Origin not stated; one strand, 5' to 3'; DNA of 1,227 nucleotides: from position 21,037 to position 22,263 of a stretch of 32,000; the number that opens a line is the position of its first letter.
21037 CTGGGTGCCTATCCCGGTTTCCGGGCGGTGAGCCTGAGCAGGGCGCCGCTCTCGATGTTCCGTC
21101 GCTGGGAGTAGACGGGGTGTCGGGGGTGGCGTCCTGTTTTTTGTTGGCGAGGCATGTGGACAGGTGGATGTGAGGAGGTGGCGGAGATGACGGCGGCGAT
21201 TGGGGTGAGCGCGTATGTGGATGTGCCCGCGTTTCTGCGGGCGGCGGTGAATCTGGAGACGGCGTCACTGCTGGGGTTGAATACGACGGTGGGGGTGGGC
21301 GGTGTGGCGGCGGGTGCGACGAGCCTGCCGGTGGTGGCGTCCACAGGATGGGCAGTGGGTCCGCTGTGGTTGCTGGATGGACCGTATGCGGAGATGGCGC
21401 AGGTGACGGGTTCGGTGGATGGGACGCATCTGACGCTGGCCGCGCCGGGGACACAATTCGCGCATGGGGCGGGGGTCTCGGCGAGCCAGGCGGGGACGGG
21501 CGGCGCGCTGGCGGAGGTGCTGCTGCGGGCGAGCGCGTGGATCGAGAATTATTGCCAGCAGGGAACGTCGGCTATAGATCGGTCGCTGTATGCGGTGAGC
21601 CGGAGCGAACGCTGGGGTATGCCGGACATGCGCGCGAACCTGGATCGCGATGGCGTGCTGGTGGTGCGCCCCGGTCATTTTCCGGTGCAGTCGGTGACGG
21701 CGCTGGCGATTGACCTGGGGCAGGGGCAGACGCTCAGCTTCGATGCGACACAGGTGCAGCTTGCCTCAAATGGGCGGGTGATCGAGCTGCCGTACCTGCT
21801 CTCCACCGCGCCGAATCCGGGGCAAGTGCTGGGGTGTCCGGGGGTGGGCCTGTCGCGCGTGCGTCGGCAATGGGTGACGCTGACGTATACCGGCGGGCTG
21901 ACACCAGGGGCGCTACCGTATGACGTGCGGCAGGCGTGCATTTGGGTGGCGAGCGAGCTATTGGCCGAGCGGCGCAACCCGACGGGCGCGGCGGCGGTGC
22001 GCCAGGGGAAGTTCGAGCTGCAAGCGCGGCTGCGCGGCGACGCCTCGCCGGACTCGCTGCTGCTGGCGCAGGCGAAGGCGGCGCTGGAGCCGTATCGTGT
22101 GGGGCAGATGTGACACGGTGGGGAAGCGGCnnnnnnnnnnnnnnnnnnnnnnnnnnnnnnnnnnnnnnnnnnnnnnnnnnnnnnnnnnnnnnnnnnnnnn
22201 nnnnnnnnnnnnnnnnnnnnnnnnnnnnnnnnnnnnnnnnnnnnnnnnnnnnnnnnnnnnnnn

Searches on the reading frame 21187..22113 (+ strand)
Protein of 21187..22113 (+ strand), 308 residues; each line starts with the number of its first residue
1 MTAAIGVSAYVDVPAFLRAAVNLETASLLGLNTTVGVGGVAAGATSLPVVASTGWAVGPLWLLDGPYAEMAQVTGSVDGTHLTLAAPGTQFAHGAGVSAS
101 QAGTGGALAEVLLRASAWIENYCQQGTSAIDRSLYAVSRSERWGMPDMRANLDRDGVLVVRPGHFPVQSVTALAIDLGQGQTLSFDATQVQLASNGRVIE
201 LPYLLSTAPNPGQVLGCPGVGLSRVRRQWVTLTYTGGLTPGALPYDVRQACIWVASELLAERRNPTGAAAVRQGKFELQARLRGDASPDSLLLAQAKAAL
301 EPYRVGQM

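Call 9: search_protein_families(library=pfam, proteins=[window:21187-22113:+], max_evalue=0.01)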
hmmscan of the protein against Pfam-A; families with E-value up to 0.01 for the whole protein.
window:21187-22113:+ (308 aa): 0 families

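Call 14: search_protein_families(library=phrogs, proteins=[window:21187-22113:+], max_evalue=0.01)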
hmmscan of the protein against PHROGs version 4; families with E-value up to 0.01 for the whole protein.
window:21187-22113:+ (308 aa): 1 family
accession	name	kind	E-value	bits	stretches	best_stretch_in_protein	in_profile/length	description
phrog_442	-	connector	6.3e-11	43.1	1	106-307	106-264/270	head-tail adaptor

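Call 21: find_homologous_proteins(query=window:21187-22113:+, max_evalue=0.00001)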
Query window:21187-22113:+ (308 aa): 259 proteins with E <= 0.00001 among 8000 candidates; the best 120 are listed.
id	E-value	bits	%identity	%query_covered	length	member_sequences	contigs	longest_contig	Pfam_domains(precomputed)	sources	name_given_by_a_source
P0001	8.0e-196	667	100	100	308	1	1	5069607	-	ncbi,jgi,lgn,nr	ncbi:MAG: hypothetical protein OJF49_002757 [Ktedonobacterales bacterium]|jgi:hypothetical protein|n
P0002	1.1e-174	598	89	100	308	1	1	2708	-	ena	-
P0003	3.8e-143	494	74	99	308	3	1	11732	-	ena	-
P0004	6.9e-143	494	76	98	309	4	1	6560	-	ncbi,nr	ncbi:MAG TPA: hypothetical protein VFU88_00600 [Ktedonobacterales bacterium]|nr:hypothetical protein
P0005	5.8e-142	491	73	100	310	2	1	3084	-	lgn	-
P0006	9.7e-142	490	74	100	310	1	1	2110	-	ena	-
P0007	1.5e-141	489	74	99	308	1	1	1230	-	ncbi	-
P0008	2.5e-140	485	73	99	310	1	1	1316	-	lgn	-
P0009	2.6e-139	482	71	99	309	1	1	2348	-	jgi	jgi:hypothetical protein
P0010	1.6e-138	479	72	100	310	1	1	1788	-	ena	-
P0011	2.1e-138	479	72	99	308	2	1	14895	-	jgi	jgi:hypothetical protein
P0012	6.3e-138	477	71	100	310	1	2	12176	-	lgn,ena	-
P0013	6.4e-138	477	73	99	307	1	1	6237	-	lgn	-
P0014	1.4e-137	476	74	97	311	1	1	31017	-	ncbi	ncbi:MAG: hypothetical protein ACHQ4H_01025 [Ktedonobacterales bacterium]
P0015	1.6e-137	476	72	99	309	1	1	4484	-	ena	-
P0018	8.2e-137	474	72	99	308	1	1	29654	-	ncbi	ncbi:MAG TPA: hypothetical protein VF116_20435 [Ktedonobacterales bacterium]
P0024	1.1e-134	467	70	99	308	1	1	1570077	-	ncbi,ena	-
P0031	1.2e-133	463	71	98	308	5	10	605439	-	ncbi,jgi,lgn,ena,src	jgi:hypothetical protein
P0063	2.6e-121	423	63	99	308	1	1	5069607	-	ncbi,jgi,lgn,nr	ncbi:MAG: hypothetical protein OJF49_003234 [Ktedonobacterales bacterium]|jgi:hypothetical protein|n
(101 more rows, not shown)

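Call 22: find_encoding_contigs(protein=P0063, flank=10000, max_places=2)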
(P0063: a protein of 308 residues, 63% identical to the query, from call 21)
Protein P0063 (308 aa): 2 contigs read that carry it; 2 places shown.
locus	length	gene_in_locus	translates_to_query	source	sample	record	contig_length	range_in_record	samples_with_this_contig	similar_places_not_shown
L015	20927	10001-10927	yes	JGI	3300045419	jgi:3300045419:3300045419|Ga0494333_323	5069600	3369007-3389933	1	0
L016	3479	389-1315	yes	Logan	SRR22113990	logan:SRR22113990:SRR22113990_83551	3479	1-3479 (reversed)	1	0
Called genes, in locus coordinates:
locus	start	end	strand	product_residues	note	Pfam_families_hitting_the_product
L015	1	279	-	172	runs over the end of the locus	-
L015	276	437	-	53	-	-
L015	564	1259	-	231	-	-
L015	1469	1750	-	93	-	-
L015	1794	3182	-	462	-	-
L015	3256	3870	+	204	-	-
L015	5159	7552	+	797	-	-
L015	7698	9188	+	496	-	PF17236:SU10_MCP (weak)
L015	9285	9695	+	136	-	-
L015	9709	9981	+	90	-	-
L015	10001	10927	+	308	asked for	-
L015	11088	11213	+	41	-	-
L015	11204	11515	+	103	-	-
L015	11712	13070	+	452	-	PF04860:Phage_portal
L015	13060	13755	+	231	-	PF13384:HTH_23 (weak)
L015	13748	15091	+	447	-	PF03237:Terminase_6N, PF04466:Terminase_3 (weak), PF17289:Terminase_6C (weak)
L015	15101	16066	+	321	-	-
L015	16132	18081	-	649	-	PF00805:Pentapeptide, PF13599:Pentapeptide_4, PF00805:Pentapeptide, PF13599:Pentapeptide_4, PF13599:Pentapeptide_4, PF13599:Pentapeptide_4, PF00805:Pentapeptide, PF13599:Pentapeptide_4, +4 more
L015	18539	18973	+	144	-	-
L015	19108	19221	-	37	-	-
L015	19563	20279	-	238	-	-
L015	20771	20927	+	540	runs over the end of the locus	PF00672:HAMP (weak), PF00015:MCPsignal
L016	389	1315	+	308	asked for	-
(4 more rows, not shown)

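Call 23: find_encoding_contigs(protein=P0024, flank=10000, max_places=2)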
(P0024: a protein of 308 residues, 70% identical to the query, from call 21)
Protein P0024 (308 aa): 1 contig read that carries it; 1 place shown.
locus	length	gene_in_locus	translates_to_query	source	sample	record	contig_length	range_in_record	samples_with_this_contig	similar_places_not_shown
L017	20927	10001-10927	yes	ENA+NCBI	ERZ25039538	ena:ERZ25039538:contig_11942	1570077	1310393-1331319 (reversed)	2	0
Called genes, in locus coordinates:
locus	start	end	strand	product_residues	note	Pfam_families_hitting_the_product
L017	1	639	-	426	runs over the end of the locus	PF04551:GcpE, PF26540:GcpE_C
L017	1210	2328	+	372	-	PF00155:Aminotran_1_2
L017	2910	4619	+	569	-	PF00069:Pkinase, PF07714:PK_Tyr_Ser-Thr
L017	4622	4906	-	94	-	-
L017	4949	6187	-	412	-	-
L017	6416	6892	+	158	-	PF04525:LOR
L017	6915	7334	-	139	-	PF14087:DUF4267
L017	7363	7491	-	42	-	-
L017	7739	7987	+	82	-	-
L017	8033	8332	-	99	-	-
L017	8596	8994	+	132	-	PF02325:CCB3_YggT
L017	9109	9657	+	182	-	PF02325:CCB3_YggT (weak)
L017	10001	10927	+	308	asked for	-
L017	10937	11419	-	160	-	-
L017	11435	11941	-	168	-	-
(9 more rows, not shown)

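Call 30: find_encoding_contigs(protein=P0031, flank=10000, max_places=4)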
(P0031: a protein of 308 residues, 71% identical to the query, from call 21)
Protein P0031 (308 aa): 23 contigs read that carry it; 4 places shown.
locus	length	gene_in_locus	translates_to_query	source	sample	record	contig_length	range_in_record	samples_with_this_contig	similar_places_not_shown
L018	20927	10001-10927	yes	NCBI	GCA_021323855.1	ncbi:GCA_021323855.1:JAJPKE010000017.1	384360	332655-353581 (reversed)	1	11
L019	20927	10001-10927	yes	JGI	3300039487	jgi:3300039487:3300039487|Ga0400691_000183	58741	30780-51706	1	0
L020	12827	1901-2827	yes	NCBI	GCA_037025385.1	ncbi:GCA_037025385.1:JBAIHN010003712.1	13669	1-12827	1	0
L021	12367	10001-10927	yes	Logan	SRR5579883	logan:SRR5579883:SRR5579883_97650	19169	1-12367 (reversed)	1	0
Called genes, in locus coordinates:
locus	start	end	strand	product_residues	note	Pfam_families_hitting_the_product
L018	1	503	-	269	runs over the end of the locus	-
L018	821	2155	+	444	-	PF05977:MFS_3, PF07690:MFS_1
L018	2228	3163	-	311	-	PF00487:FA_desaturase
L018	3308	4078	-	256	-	PF01925:TauE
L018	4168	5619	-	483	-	PF13676:TIR_2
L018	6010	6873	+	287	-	PF01209:Ubie_methyltran, PF13489:Methyltransf_23, PF02390:Methyltransf_4 (faint), PF13847:Methyltransf_31, PF08241:Methyltransf_11, PF08242:Methyltransf_12, PF13649:Methyltransf_25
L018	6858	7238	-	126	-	PF00018:SH3_1 (faint), PF07653:SH3_2 (faint), PF14604:SH3_9 (faint)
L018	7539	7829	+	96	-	-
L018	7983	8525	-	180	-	-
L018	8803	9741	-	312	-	-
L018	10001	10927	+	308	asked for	-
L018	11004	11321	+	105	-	-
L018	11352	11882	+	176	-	-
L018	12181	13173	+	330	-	PF00005:ABC_tran, PF13304:AAA_21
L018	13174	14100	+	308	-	PF12679:ABC2_membrane_2, PF12730:ABC2_membrane_4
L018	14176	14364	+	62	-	-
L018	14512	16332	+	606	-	PF00672:HAMP, PF07730:HisKA_3, PF02518:HATPase_c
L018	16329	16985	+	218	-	PF00072:Response_reg, PF00196:GerE, PF08281:Sigma70_r4_2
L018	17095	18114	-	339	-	PF21302:Zn_ribbon_RlmA, PF08241:Methyltransf_11 (faint), PF13649:Methyltransf_25 (weak), PF13847:Methyltransf_31 (weak)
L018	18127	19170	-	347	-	PF00753:Lactamase_B, PF21221:B_lactamase-like_C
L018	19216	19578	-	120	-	-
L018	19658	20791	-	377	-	PF00398:RrnaAD, PF13649:Methyltransf_25 (weak)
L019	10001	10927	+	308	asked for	-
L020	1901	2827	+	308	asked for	-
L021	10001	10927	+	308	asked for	-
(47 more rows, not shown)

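Call 32: find_encoding_contigs(protein=P0014, flank=10000, max_places=2)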
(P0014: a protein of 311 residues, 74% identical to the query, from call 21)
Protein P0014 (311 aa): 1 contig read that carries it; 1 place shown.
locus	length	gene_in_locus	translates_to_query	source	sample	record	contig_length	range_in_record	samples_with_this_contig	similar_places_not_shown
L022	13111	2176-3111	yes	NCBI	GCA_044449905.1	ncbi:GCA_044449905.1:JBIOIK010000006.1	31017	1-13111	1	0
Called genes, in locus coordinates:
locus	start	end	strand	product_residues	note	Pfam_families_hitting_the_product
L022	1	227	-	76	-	?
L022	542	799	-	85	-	-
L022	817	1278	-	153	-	PF14087:DUF4267 (weak)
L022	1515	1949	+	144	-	-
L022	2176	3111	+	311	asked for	-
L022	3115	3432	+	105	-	-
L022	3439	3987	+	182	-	-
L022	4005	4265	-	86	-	PF16277:DUF4926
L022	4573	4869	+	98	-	-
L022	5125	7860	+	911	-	PF01411:tRNA-synt_2c, PF07973:tRNA_SAD, PF02272:DHHA1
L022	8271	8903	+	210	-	-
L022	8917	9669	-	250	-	PF00583:Acetyltransf_1, PF13508:Acetyltransf_7, PF13673:Acetyltransf_10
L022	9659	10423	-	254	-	PF00814:TsaD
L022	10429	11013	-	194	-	PF02367:TsaE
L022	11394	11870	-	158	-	PF13248:Zn_ribbon_3 (weak)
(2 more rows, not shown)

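Call 47: find_related_loci(query=window:21187-22113:+, collection=viral_contigs, flank=4000)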
Query window:21187-22113:+ (308 aa) in viral_contigs; peptide patterns used: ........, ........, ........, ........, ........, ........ (x = any residue, [..] = any of these).
3 stretches matched a pattern; 1 encode a relative of the query (tblastn E <= 1e-3); 1 distinct loci.
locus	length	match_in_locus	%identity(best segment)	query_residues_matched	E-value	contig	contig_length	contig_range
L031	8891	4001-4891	46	7-304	8e-68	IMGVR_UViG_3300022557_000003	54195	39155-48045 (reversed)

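Call 48: find_encoding_contigs(protein=P0002, flank=3000, max_places=2)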
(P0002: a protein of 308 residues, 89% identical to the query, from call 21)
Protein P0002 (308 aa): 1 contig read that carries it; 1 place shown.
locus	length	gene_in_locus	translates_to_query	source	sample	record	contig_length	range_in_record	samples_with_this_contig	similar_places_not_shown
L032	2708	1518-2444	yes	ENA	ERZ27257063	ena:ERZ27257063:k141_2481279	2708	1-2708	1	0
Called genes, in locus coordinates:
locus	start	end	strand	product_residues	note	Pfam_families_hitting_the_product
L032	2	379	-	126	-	?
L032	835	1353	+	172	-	PF02325:CCB3_YggT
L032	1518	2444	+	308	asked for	-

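Call 49: find_encoding_contigs(protein=P0003, flank=6000, max_places=2)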
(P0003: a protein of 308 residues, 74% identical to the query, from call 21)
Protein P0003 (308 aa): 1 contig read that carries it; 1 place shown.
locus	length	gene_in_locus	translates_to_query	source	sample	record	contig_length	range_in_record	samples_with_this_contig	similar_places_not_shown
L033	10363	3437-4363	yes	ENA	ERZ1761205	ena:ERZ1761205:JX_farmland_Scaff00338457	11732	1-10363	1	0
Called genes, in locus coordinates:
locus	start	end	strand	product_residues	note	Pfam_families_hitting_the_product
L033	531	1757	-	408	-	PF00805:Pentapeptide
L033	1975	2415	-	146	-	PF14087:DUF4267 (weak)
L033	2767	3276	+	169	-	PF02325:CCB3_YggT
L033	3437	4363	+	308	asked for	-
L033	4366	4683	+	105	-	-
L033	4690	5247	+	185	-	-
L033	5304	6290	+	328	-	-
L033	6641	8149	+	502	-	PF00067:p450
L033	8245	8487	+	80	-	-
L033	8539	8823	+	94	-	-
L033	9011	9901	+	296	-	PF02634:FdhD-NarQ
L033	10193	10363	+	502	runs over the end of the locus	-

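Call 50: find_encoding_contigs(protein=P0018, flank=10000, max_places=2)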
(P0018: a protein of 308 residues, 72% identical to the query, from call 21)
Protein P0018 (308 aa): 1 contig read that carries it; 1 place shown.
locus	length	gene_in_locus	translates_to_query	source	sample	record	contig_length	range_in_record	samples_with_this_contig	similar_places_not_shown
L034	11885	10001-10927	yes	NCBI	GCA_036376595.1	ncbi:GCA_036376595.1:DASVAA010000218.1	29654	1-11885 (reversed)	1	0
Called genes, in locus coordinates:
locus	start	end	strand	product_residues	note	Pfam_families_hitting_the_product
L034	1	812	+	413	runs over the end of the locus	-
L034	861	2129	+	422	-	PF21102:DprA_N (faint), PF02481:DNA_processg_A, PF17782:WHD_DprA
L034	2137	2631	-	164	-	-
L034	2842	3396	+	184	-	-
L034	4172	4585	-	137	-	-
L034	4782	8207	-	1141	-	PF13385:Laminin_G_3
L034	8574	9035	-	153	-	PF14087:DUF4267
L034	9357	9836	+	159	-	PF02325:CCB3_YggT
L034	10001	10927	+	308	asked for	-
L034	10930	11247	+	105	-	-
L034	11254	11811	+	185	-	-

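Call 67: search_protein_families(library=ncbifam, proteins=[L018:7539-7829:+, window:21187-22113:+], max_evalue=0.01)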
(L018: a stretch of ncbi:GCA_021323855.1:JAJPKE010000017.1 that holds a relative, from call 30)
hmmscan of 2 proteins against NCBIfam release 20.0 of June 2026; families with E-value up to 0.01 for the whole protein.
L018:7539-7829:+ (96 aa): 0 families

window:21187-22113:+ (308 aa): 1 family
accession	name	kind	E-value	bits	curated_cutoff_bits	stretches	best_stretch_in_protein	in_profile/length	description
TIGR02215.1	phage_chp_gp8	equivalog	9.4e-06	25.5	39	1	153-272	66-173/188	head-tail connector protein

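Call 78: search_protein_families(library=pfam, proteins=[L015:3256-3870:+, L015:1794-3182:-, L015:1469-1750:-, L015:564-1259:-, L015:13060-13755:+, L015:15101-16066:+, L015:9285-9695:+, L015:9709-9981:+, L018:7539-7829:+], max_evalue=0.01)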
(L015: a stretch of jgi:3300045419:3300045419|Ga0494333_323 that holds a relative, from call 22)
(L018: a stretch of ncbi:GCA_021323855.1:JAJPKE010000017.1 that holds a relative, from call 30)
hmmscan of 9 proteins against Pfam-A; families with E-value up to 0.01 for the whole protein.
L015:3256-3870:+ (204 aa): 0 families

L015:1794-3182:- (462 aa): 1 family
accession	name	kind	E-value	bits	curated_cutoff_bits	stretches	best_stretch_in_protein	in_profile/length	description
PF08300.18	HCV_NS5a_1a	-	0.0046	17.5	25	0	328-358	5-34/62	Hepatitis C virus non-structural 5a zinc finger domain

L015:1469-1750:- (93 aa): 1 family
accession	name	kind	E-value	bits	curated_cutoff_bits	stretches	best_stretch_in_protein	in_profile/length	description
PF07874.16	DUF1660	-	0.0077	17.2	21.4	0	7-33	2-28/63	Prophage protein (DUF1660)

L015:564-1259:- (231 aa): 0 families

L015:13060-13755:+ (231 aa): 4 families
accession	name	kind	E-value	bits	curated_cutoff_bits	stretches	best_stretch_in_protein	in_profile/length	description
PF13384.12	HTH_23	-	4e-07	30.1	24.6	1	36-73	2-39/50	Homeodomain-like domain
PF13542.12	HTH_Tnp_ISL3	-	0.0007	19.5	27.4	1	37-73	13-48/51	Helix-turn-helix domain of transposase family ISL3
PF13551.12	HTH_29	-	0.0022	18.5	28.1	1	41-73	1-34/64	Winged helix-turn helix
PF13518.12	HTH_28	-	0.004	17.6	25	1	41-72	2-33/52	Helix-turn-helix domain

L015:15101-16066:+ (321 aa): 0 families

L015:9285-9695:+ (136 aa): 0 families

L015:9709-9981:+ (90 aa): 0 families

L018:7539-7829:+ (96 aa): 0 families

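Call 79: search_protein_families(library=phrogs, proteins=[L015:3256-3870:+, L015:1794-3182:-, L015:1469-1750:-, L015:564-1259:-, L015:13060-13755:+, L015:15101-16066:+, L015:9285-9695:+, L015:9709-9981:+, L018:7539-7829:+], max_evalue=0.01)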
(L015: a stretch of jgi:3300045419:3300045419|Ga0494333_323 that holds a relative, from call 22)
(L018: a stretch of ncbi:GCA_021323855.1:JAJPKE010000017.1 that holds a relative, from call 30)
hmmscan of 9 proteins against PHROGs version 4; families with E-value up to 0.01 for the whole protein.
L015:3256-3870:+ (204 aa): 0 families

L015:1794-3182:- (462 aa): 0 families

L015:1469-1750:- (93 aa): 1 family
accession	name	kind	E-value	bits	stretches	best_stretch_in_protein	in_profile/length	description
phrog_2670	-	unknown function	0.0056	17.8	1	7-35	2-33/66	-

L015:564-1259:- (231 aa): 0 families

L015:13060-13755:+ (231 aa): 15 families
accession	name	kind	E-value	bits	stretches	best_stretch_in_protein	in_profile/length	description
phrog_645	-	DNA, RNA and nucleotide metabolism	4.6e-09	37.7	1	27-191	13-129/196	Rnase E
phrog_25054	-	unknown function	3.4e-06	27.4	1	32-68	100-136/269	-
phrog_4494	-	unknown function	1.4e-05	26.6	1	36-104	3-68/109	-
phrog_7061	-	DNA, RNA and nucleotide metabolism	6.5e-05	24.4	1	32-72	25-65/70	HTH DNA binding protein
phrog_4151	-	DNA, RNA and nucleotide metabolism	0.00087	20.1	1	38-98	7-68/154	DNA binding protein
phrog_664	-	DNA, RNA and nucleotide metabolism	0.0011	19.8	1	38-105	87-155/210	DNA binding protein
phrog_20467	-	DNA, RNA and nucleotide metabolism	0.0015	19.4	1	32-70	59-97/112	HNH endonuclease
phrog_141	-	head and packaging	0.0015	19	1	47-81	12-43/183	terminase small subunit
phrog_4102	-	head and packaging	0.0025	19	1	34-87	13-61/166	terminase small subunit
phrog_3218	-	head and packaging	0.0026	18.5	1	45-88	27-70/152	terminase small subunit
phrog_3910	-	transcription regulation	0.0053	16.8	1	20-99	51-132/356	transcriptional regulator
phrog_7545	-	DNA, RNA and nucleotide metabolism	0.006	17.8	1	50-110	17-57/160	HNH endonuclease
phrog_609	-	lysis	0.0064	15.4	1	14-86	736-807/1055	RIIB lysis inhibitor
phrog_18867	-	unknown function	0.0069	17.9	0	8-90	41-120/127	-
phrog_3855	-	DNA, RNA and nucleotide metabolism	0.007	17.8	0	29-69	58-97/115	HTH DNA binding protein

L015:15101-16066:+ (321 aa): 0 families

L015:9285-9695:+ (136 aa): 0 families

L015:9709-9981:+ (90 aa): 0 families

L018:7539-7829:+ (96 aa): 0 families

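Call 92: predict_structure(alignment_id=A6)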
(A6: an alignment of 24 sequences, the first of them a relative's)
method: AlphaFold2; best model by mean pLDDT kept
length: 308 residues; sequences in the alignment: 24
mean_pLDDT: 67.0   pTM: 0.58
mean pLDDT of the five models: 67.0, 65.2, 64.7, 57.7, 46.5
residues with pLDDT >= 90: 2; 70-90: 160; 50-70: 82; < 50: 64
segments of 3 or more residues with pLDDT < 50: 1-15, 19-28, 103-106, 117-119, 125-127, 205-219, 281-287, 306-308
pLDDT, mean of each block of 10 residues (from residue 1): 31 47 44 60 85 73 75 83 88 74 52 53 51 70 84 84 78 82 79 82 53 41 80 80 73 71 58 61 49 76 58
secondary structure, 60 per line:
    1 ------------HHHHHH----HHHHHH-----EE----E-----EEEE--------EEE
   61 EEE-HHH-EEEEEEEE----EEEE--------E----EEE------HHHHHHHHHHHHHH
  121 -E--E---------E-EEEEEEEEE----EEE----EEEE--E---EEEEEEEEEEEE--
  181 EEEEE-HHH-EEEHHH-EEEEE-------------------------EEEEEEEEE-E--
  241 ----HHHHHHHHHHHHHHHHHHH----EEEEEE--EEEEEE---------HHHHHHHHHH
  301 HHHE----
elements in order: H13-18 H23-28 E46-49 E58-63 E69-76 E81-84 E98-100 H107-120 E137-145 E150-152 E157-160 E167-178 E181-185 E191-193 E198-202 E228-236 H245-263 E268-273 E276-281 H291-303

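Call 95: fold_search(model_id=the predicted structure, library=pdb)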
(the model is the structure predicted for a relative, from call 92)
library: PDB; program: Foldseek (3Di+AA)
matches with E <= 10: 904; with E <= 0.001: 2
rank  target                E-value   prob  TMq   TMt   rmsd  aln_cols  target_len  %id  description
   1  9ilp_a                1.7e-04  1.00  0.31  0.50   7.0       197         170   18  Structure of the bacteriophage T5 portal complex (released 2024-09-18)
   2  6toa_D                9.4e-04  1.00  0.32  0.47   6.9       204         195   20  Neck of empty GTA particle computed with C6 symmetry (released 2020-07-22)
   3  8fxr_m                1.9e-03  0.99  0.31  0.44  10.1       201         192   13  Structure of neck with portal vertex of capsid of Agrobacterium phage Milano (released 2023-12-06)
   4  6te8_B                2.7e-03  0.99  0.31  0.47   7.2       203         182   20  Neck of native GTA particle computed with C12 symmetry (released 2020-07-22)
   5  6toa_C                2.9e-03  1.00  0.33  0.47   6.0       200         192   20  Neck of empty GTA particle computed with C6 symmetry (released 2020-07-22)
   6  8fxr_b                3.2e-03  0.97  0.29  0.40   8.2       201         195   16  Structure of neck with portal vertex of capsid of Agrobacterium phage Milano (released 2023-12-06)
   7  6tba_2A               4.6e-03  1.00  0.33  0.47   5.7       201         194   19  Virion of native gene transfer agent (GTA) particle (released 2020-07-22)
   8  8fwe_R3               8.8e-03  0.91  0.26  0.39   8.7       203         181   12  Neck structure of Agrobacterium phage Milano, C3 symmetry (released 2023-12-06)
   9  8fxr_i                9.4e-03  0.90  0.27  0.38   8.8       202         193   14  Structure of neck with portal vertex of capsid of Agrobacterium phage Milano (released 2023-12-06)
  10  9n71_A                1.1e-02  0.84  0.22  0.25  14.2       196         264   12  Tail tube structure of Acinetobacter baumannii phage Mystique (released 2025-03-19)
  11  8fwe_T3               1.8e-02  0.82  0.25  0.37   9.1       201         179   12  Neck structure of Agrobacterium phage Milano, C3 symmetry (released 2023-12-06)
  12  8fwe_S3               3.0e-02  0.92  0.30  0.46   9.7       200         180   13  Neck structure of Agrobacterium phage Milano, C3 symmetry (released 2023-12-06)
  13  4ru4_B                3.6e-02  0.99  0.19  0.10   3.2        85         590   15  Crystal structure of the tailspike protein gp49 from Pseudomonas phage LKA1 (released 2015-11-18)
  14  4y9v_A                3.6e-02  0.99  0.18  0.10   3.5        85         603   18  Gp54 tailspike of Acinetobacter baumannii bacteriophage AP22 in complex with A. baumannii capsular saccharide (released 2017-02-01)
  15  4ru4_A                5.2e-02  0.99  0.19  0.10   3.2        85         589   15  Crystal structure of the tailspike protein gp49 from Pseudomonas phage LKA1 (released 2015-11-18)
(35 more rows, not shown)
